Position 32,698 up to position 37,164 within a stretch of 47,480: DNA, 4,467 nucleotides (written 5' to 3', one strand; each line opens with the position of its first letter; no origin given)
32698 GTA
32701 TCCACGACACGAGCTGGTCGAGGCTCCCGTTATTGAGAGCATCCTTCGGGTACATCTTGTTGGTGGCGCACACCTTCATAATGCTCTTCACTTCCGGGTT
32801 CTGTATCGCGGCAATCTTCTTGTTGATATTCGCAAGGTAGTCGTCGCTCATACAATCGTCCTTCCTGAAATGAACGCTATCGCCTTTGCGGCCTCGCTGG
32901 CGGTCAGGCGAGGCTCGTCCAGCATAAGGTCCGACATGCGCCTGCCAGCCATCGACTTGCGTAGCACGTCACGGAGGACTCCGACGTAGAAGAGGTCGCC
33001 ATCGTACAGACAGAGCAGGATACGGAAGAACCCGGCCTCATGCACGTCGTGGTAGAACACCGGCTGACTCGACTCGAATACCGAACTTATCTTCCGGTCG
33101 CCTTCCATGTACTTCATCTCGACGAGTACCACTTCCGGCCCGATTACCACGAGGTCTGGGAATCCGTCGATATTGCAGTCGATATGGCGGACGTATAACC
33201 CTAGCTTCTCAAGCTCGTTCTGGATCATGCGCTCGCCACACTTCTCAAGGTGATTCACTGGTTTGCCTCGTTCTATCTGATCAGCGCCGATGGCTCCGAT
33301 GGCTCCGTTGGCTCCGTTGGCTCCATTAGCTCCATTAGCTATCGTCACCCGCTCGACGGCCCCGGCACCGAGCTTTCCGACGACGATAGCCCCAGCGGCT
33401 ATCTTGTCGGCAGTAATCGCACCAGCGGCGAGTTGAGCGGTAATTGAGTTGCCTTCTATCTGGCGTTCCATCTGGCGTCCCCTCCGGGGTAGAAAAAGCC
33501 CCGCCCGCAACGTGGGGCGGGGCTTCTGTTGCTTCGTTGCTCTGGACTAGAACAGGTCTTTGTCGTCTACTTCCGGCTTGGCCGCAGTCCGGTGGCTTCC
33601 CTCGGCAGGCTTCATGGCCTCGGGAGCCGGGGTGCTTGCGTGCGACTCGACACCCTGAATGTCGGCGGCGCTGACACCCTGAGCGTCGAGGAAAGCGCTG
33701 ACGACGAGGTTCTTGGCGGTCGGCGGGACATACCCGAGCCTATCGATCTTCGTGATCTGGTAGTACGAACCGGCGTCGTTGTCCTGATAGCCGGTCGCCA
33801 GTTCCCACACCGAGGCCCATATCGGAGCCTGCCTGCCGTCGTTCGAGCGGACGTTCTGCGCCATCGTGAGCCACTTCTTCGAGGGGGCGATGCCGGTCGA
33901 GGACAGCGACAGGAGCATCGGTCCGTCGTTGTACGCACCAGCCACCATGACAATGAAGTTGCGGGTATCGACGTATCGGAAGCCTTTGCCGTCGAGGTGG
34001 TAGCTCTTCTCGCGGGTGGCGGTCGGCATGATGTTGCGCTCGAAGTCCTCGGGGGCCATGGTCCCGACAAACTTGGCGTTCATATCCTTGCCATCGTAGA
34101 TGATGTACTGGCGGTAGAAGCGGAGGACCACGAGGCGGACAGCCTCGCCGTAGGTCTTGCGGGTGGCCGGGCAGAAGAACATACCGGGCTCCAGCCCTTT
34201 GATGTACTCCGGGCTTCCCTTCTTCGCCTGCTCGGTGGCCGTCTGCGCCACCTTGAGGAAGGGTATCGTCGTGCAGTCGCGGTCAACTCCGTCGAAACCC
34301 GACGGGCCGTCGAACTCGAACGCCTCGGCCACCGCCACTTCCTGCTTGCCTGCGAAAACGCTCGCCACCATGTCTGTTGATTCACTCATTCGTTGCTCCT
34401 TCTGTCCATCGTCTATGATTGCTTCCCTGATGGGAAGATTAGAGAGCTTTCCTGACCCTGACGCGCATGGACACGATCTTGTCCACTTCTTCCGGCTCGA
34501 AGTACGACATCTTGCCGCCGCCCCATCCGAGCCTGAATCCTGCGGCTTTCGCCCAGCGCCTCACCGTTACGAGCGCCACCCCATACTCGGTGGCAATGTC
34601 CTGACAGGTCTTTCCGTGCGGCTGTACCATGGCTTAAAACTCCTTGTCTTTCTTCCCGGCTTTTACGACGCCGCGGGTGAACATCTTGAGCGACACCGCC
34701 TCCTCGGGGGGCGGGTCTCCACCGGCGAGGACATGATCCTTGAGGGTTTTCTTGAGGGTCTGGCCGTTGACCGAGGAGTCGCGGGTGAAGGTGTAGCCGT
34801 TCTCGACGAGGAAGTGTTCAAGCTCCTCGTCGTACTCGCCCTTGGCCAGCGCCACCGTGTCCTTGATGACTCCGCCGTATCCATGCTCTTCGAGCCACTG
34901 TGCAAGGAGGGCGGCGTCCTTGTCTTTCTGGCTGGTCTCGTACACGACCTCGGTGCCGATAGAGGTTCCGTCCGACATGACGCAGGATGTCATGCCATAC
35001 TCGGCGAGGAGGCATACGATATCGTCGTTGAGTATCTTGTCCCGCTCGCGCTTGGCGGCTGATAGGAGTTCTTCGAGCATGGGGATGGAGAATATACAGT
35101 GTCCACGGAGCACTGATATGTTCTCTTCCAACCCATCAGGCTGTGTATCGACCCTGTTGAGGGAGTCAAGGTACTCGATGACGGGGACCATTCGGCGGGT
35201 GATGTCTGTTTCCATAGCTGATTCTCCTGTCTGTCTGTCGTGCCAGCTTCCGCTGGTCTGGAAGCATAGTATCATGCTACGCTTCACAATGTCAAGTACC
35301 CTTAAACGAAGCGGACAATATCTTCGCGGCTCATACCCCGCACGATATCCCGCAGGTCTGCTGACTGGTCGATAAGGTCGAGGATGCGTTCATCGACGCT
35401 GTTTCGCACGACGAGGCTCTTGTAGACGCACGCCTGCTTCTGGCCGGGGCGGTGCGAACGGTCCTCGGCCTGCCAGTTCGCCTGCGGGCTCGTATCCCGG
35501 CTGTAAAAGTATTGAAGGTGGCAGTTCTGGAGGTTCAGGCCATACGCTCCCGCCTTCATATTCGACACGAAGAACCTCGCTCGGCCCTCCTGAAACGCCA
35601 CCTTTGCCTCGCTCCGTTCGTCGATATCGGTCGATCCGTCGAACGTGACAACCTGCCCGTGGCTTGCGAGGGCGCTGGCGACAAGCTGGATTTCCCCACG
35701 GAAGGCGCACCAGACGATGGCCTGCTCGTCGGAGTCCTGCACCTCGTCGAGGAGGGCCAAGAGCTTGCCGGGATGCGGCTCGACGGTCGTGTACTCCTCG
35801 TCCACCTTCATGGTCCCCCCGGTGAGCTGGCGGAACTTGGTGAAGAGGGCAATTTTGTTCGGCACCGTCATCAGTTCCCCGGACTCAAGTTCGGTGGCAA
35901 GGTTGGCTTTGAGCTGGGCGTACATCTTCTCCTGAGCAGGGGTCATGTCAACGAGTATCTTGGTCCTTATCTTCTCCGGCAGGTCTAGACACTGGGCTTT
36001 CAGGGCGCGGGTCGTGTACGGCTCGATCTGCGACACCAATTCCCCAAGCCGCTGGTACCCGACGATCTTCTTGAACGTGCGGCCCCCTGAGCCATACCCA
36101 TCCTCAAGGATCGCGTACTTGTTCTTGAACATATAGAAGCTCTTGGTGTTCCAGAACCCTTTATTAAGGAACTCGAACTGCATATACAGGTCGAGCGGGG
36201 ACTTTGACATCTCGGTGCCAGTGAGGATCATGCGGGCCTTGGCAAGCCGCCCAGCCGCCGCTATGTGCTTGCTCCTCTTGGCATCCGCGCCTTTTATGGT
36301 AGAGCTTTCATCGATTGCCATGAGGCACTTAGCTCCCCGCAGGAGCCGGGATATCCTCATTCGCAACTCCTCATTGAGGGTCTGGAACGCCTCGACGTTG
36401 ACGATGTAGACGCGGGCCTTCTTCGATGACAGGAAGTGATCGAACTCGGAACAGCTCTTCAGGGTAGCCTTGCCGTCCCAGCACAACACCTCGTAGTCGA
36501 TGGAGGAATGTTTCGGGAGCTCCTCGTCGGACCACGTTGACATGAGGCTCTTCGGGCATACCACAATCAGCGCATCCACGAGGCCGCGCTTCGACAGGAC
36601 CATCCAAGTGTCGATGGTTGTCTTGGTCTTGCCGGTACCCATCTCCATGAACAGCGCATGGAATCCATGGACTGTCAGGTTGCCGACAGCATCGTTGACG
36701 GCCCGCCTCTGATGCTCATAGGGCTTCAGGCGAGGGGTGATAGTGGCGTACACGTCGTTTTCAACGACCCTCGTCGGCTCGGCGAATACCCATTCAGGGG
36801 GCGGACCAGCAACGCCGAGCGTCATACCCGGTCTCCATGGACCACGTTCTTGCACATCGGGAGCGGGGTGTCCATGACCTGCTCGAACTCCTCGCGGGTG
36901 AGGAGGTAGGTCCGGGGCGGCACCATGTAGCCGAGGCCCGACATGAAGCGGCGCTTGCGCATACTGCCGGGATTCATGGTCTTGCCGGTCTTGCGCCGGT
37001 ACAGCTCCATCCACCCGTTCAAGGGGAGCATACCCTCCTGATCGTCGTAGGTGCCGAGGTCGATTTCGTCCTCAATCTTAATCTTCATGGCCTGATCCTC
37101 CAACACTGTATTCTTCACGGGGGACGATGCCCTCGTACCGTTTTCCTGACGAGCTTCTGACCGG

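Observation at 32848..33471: VRR-NUC nuclease whose N-terminus is a selectively maintained copy of the tail-fibre shaft repeat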

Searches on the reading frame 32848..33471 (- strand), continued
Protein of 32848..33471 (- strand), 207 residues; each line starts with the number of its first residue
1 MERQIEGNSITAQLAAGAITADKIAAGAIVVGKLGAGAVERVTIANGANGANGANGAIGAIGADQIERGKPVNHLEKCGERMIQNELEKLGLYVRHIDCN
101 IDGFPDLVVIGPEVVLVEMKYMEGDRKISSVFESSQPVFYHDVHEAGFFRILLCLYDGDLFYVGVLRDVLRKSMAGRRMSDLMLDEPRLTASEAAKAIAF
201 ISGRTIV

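Call 47: find_related_loci(query=A2, collection=genome_contigs, flank=10000)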
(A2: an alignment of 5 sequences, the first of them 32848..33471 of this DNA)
Query A2 (207 aa) in genome_contigs; peptide patterns used: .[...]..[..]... (x = any residue, [..] = any of these).
16 stretches matched a pattern, but none encodes a relative of the query by tblastn (E <= 1e-3).
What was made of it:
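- Tried and rejected: GTDB genomes: none (call 47).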

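Call 54: search_protein_families(library=ncbifam, proteins=[window:32848-33471:-], max_evalue=0.1)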
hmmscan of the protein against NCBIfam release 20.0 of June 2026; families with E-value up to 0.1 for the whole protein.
window:32848-33471:- (207 aa): 0 families

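Call 68: fold_search(model_id=the predicted structure, library=viral)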
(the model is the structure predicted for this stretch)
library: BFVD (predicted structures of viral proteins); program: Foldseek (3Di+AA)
matches with E <= 10: 234; with E <= 0.001: 13
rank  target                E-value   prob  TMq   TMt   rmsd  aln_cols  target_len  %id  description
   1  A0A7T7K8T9            5.9e-06  1.00  0.49  0.75   3.4       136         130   18  (no name in the UniProt tables at hand)
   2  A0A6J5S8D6            3.2e-05  1.00  0.43  0.50  12.3       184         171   14  Uncharacterized protein [uncultured Caudovirales phage]
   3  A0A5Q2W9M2            3.4e-05  1.00  0.45  0.63   4.1       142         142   19  (no name in the UniProt tables at hand)
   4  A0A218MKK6            3.8e-05  1.00  0.46  0.71   4.1       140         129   13  Uncharacterized protein [uncultured virus]
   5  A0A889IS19            4.1e-05  1.00  0.48  0.67   3.9       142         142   18  (no name in the UniProt tables at hand)
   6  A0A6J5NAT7            6.6e-05  1.00  0.38  0.53   5.9       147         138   17  Uncharacterized protein [uncultured Caudovirales phage]
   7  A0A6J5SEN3            7.0e-05  1.00  0.42  0.60   4.6       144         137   17  Uncharacterized protein [uncultured Caudovirales phage]
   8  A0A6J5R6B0            9.5e-05  1.00  0.44  0.66   4.0       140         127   19  Uncharacterized protein [uncultured Caudovirales phage]
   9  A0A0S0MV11            1.4e-04  1.00  0.44  0.56   3.8       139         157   17  Uncharacterized protein [Pseudomonas phage PaMx74]
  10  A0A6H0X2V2            1.8e-04  1.00  0.43  0.56   4.6       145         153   15  (no name in the UniProt tables at hand)
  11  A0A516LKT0            2.0e-04  1.00  0.38  0.41   9.1       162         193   20  (no name in the UniProt tables at hand)
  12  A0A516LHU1            2.2e-04  1.00  0.49  0.63   4.0       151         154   11  (no name in the UniProt tables at hand)
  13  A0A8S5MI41            4.9e-04  1.00  0.42  0.55   6.6       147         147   15  Penicillin-binding protein-related factor A [Siphoviridae sp. ct7es18]
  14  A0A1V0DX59            1.1e-03  1.00  0.34  0.46  13.0       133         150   16  VRR-NUC domain-containing protein [Synechococcus virus S-ESS1]
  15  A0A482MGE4            1.4e-03  1.00  0.41  0.58   4.4       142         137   14  Uncharacterized protein [Serratia phage Serbin]
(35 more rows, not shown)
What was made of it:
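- Viral hits are single-domain phage proteins of 127-170 aa (call 68).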

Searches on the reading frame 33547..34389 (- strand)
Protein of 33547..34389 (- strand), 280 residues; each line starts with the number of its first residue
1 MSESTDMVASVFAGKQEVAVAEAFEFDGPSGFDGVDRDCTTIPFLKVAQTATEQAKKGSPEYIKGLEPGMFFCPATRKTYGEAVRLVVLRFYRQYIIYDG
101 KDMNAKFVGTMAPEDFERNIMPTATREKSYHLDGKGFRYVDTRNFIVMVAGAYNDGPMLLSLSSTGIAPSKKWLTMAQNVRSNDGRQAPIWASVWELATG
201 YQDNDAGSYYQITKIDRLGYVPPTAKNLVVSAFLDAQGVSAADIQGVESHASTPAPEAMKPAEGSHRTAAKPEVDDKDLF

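Call 5: search_protein_families(library=pfam, proteins=[window:33547-34389:-], max_evalue=1)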
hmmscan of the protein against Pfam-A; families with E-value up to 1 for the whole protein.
window:33547-34389:- (280 aa): 2 families
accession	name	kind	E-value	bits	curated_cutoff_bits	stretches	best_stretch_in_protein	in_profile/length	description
PF23977.1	Pam3_Gp34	-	1.1e-38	133.9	27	1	20-223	10-215/235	Pam3 phage gp34-like protein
PF24512.1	DUF7592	-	0.015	15.7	27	1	90-111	42-63/85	Domain of unknown function (DUF7592)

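Call 7: search_protein_families(library=phrogs, proteins=[window:33547-34389:-], max_evalue=0.1)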
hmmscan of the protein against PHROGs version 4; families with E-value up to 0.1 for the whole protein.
window:33547-34389:- (280 aa): 1 family
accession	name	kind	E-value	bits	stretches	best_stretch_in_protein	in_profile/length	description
phrog_2402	-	unknown function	1.1e-38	134.4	1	8-262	18-279/292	-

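Call 53: search_solved_structures(query=window:33547-34389:-, max_evalue=1)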
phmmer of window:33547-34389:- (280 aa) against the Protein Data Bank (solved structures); distinct sequences matched with E-value up to 1: 0.
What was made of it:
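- Tried and rejected: PDB sequence search of the gp34-like neighbour gave no hit (call 53).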

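Call 54: search_protein_families(library=ncbifam, proteins=[window:33547-34389:-], max_evalue=0.1)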
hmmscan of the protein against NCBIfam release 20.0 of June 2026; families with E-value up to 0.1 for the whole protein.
window:33547-34389:- (280 aa): 0 families

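Call 59: find_encoding_contigs(protein=window:33547-34389:-, flank=10000, max_places=10)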
Protein window:33547-34389:- (280 aa): 2 contigs read that carry it; 1 place shown.
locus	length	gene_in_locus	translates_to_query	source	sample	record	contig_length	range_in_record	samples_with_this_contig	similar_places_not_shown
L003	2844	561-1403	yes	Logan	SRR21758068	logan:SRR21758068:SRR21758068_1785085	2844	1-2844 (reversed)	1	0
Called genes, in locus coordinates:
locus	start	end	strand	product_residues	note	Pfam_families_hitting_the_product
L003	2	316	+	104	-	?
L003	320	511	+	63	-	-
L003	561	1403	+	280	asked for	PF23977:Pam3_Gp34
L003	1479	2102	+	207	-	-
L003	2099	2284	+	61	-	-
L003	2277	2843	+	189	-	?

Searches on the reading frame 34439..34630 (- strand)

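Call 22: search_protein_families(library=pfam, proteins=[window:34439-34630:-], max_evalue=0.001)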
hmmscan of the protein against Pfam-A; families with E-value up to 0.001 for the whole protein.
window:34439-34630:- (63 aa): 1 family
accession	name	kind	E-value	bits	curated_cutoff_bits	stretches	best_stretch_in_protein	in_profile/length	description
PF13384.12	HTH_23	-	0.00065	19.9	24.6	1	6-29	17-40/50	Homeodomain-like domain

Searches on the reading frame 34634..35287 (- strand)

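Call 22: search_protein_families(library=pfam, proteins=[window:34634-35287:-], max_evalue=0.001)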
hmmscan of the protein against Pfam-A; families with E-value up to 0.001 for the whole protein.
window:34634-35287:- (217 aa): 1 family
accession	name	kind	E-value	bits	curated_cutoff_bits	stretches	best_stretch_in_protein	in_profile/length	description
PF23984.1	DUF7307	-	1.1e-14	54.8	27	1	71-205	19-124/129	Pam3 gp33-like protein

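Call 54: search_protein_families(library=ncbifam, proteins=[window:34634-35287:-], max_evalue=0.1)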
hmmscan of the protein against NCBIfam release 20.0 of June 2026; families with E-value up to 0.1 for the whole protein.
window:34634-35287:- (217 aa): 2 families
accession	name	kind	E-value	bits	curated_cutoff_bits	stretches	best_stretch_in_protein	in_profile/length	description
TIGR01947.1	rnfG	subfamily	0.042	13.9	102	1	81-149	37-106/187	RnfABCDGE type electron transport complex subunit G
TIGR01158.1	SUI1_rel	equivalog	0.072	13.2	111.65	0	120-167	49-97/102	stress response translation initiation inhibitor YciH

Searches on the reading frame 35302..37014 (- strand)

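Call 21: search_protein_families(library=pfam, proteins=[window:35302-37014:-], max_evalue=0.001)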
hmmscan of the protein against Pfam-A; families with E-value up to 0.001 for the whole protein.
window:35302-37014:- (570 aa): 3 families
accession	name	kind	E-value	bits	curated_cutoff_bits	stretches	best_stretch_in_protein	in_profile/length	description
PF00176.29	SNF2-rel_dom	-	8.8e-23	81.3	24.9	1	121-380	22-265/290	SNF2-related domain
PF00271.37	Helicase_C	-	1.8e-11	44.7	23.5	1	418-524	3-110/110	Helicase conserved C-terminal domain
PF04851.21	ResIII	-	2.9e-05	24.5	22.5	1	96-237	2-134/164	Type III restriction enzyme, res subunit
